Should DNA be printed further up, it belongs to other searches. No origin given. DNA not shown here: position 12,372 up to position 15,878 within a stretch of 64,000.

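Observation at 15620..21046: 1808-aa protein architecture: about 7-bladed propeller (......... repeats) + multiple Ig-like domains + ThuA-like module + CTD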

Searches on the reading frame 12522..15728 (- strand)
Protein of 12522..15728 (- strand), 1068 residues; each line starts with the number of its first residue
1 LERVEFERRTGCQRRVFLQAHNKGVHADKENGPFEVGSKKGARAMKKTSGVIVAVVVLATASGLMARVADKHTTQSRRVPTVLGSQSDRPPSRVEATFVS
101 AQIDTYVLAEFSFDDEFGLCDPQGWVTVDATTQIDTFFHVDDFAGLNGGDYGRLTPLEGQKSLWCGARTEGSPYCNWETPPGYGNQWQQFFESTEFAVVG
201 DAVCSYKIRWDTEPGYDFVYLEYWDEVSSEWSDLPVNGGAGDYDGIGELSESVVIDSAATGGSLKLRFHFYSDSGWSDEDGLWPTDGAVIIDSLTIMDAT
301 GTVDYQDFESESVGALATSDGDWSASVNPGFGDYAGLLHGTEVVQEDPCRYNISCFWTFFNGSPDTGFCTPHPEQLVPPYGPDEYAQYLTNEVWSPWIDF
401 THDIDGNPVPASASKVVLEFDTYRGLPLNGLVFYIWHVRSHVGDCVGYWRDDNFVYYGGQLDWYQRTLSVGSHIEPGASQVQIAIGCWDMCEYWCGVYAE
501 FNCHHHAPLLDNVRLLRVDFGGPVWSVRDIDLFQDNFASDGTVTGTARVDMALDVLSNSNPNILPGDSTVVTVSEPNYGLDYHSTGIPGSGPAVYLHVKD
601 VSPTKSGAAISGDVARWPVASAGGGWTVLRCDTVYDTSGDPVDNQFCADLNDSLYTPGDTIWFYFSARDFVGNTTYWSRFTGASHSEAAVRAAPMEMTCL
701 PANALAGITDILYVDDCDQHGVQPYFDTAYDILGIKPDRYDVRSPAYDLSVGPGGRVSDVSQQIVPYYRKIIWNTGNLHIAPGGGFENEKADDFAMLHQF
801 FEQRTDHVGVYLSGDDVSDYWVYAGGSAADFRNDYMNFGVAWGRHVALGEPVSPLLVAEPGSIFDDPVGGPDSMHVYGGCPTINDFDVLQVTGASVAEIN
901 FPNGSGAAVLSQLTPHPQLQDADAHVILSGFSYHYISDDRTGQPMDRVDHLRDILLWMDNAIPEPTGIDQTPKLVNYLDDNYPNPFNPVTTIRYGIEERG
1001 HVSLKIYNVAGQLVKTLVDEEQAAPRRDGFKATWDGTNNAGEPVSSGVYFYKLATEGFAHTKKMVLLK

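Call 7: search_protein_families(library=pfam, proteins=[window:12522-15728:-], max_evalue=0.001)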
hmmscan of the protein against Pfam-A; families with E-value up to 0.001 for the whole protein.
window:12522-15728:- (1068 aa): 3 families
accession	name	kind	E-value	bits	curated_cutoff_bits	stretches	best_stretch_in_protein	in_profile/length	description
PF13860.13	FlgD_ig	-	6e-07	29.8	27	1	1001-1054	24-74/79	FlgD Ig-like domain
PF18962.6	Por_Secre_tail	-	2.3e-06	28.3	27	1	982-1065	2-74/75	Secretion system C-terminal sorting domain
PF13585.12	CHU_C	-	2e-05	25.1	27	1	990-1057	18-75/86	CHU_C Type IX secretion signal domain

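Call 25: search_protein_families(library=ncbifam, proteins=[window:12522-15596:-], max_evalue=0.001)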
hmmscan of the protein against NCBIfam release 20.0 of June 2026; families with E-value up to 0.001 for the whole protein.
window:12522-15596:- (1024 aa): 4 families
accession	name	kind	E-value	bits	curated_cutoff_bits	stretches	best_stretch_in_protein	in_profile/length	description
TIGR04183.1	Por_Secre_tail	domain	5.5e-09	35.9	23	1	938-1021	2-70/72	T9SS type A sorting domain-containing protein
NF033707.1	T9SS_sortase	equivalog_domain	1.6e-07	29.4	420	1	937-1012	1001-1078/1095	type IX secretion system sortase PorU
NF052323.1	T9SSA_dep_M6i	equivalog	1.2e-06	26.9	600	1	937-1009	960-1024/1043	T9SS-dependent M6-like inactivated metalloprotease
NF052228.1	T9SS_PorZ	equivalog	6.7e-06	24.8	260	1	938-1015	676-746/757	type IX secretion system anionic LPS delivery protein PorZ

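Call 59: search_solved_structures(query=A6, max_evalue=1)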
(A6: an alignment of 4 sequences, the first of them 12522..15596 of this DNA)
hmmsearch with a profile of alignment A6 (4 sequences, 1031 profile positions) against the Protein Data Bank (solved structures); distinct sequences matched with E-value up to 1: 5.
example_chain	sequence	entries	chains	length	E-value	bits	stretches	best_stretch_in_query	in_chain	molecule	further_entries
7eh9_A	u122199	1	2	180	0.097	13.8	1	956-1020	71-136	Basal-body rod modification protein FlgD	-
7bhq_A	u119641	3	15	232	0.15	13.1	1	957-1020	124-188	Basal-body rod modification protein FlgD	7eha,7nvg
4zzk_A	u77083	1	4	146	0.52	11.3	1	963-1015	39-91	Basal-body rod modification protein FlgD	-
4zzf_A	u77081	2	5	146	0.52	11.3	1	963-1015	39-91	Flagellar basal body rod modification protein | Basal-body rod modification protein FlgD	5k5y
6knj_A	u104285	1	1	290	0.9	10.6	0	645-711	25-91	UTP--glucose-1-phosphate uridylyltransferase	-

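Call 84: find_related_loci(query=A6, collection=metagenome_contigs, flank=10000)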
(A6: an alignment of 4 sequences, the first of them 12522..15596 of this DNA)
Query A6 (1024 aa) in metagenome_contigs; peptide patterns used: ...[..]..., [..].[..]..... (x = any residue, [..] = any of these).
98 stretches matched a pattern; 23 encode a relative of the query (tblastn E <= 1e-3); 23 distinct loci.
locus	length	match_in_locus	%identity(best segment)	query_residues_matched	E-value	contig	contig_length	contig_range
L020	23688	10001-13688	40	3-1024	0e+0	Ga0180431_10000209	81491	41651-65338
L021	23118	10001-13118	44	7-1021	0e+0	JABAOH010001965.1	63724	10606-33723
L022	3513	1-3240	41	1-1024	0e+0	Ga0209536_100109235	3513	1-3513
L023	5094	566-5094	36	1-1024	9e-178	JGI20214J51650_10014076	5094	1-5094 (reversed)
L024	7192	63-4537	37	1-1024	7e-174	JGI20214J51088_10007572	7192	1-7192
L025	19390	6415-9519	36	3-1024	2e-178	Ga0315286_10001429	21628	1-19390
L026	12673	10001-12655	48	42-1024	3e-163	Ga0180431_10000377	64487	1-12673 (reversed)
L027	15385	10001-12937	36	50-1024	6e-155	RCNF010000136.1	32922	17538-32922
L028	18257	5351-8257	35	55-1024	2e-148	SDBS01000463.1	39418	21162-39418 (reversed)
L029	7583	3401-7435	33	1-1024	2e-146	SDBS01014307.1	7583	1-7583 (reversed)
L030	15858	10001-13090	35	1-1024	3e-149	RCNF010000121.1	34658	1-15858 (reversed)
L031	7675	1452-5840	47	28-1024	5e-115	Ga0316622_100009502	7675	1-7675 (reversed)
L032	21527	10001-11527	46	54-1024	2e-109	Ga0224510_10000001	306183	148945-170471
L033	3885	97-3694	28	67-1024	1e-77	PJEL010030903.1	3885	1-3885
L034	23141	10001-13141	36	2-1024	2e-161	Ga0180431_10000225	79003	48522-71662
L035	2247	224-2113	35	59-1024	4e-72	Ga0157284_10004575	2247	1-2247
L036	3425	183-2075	34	63-1024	9e-64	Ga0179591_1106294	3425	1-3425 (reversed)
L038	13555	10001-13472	28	2-1024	2e-52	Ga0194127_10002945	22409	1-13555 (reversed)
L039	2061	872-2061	53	32-1024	4e-34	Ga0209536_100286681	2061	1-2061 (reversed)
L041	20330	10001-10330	41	915-1024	3e-18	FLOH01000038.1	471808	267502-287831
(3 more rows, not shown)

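Call 90: search_protein_families(library=pfam, proteins=[L020:7745-10267:+, L020:6000-7664:+, L025:12866-16357:+], max_evalue=0.001)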
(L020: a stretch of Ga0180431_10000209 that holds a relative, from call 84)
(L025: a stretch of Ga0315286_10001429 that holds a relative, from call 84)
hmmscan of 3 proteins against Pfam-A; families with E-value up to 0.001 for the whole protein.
L020:7745-10267:+ (840 aa): 5 families
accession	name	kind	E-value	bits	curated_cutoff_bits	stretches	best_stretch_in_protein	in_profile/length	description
PF00112.29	Peptidase_C1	-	1e-48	166.8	20.7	1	95-296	1-214/220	Papain family cysteine protease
PF13860.13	FlgD_ig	-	6.5e-07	29.7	27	1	775-828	23-76/79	FlgD Ig-like domain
PF10342.15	Kre9_KNH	-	6.9e-07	30.4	24.6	1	647-710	2-67/94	Kre9/KNH-like N-terminal Ig-like domain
PF17957.7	Big_7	-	9.2e-06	26.7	24.1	1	640-677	1-38/70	Bacterial Ig domain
PF18962.6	Por_Secre_tail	-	0.00029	21.5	27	0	758-837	3-74/75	Secretion system C-terminal sorting domain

L020:6000-7664:+ (554 aa): 1 family
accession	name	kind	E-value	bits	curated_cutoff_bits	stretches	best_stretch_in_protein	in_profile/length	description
PF00733.27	Asn_synthase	-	5.1e-26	92.6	21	1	181-536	22-352/354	Asparagine synthase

L025:12866-16357:+ (1163 aa): 7 families
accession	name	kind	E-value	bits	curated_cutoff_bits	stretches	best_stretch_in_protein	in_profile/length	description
PF00112.29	Peptidase_C1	-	3.4e-52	178.1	20.7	1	95-297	3-217/220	Papain family cysteine protease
PF13229.12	Beta_helix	-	2.2e-21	76.6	25.9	3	530-699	4-145/158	Right handed beta helix region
PF13860.13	FlgD_ig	-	5e-08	33.3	27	1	1099-1150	24-75/79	FlgD Ig-like domain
PF18962.6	Por_Secre_tail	-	3.8e-06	27.5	27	1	1080-1159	2-73/75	Secretion system C-terminal sorting domain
PF10342.15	Kre9_KNH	-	7.5e-06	27.1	24.6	0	316-380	5-68/94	Kre9/KNH-like N-terminal Ig-like domain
PF17957.7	Big_7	-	2.3e-05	25.4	24.1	1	957-998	1-42/70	Bacterial Ig domain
PF03051.21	Peptidase_C1_2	-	8.1e-05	22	22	0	107-127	57-77/438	Peptidase C1-like family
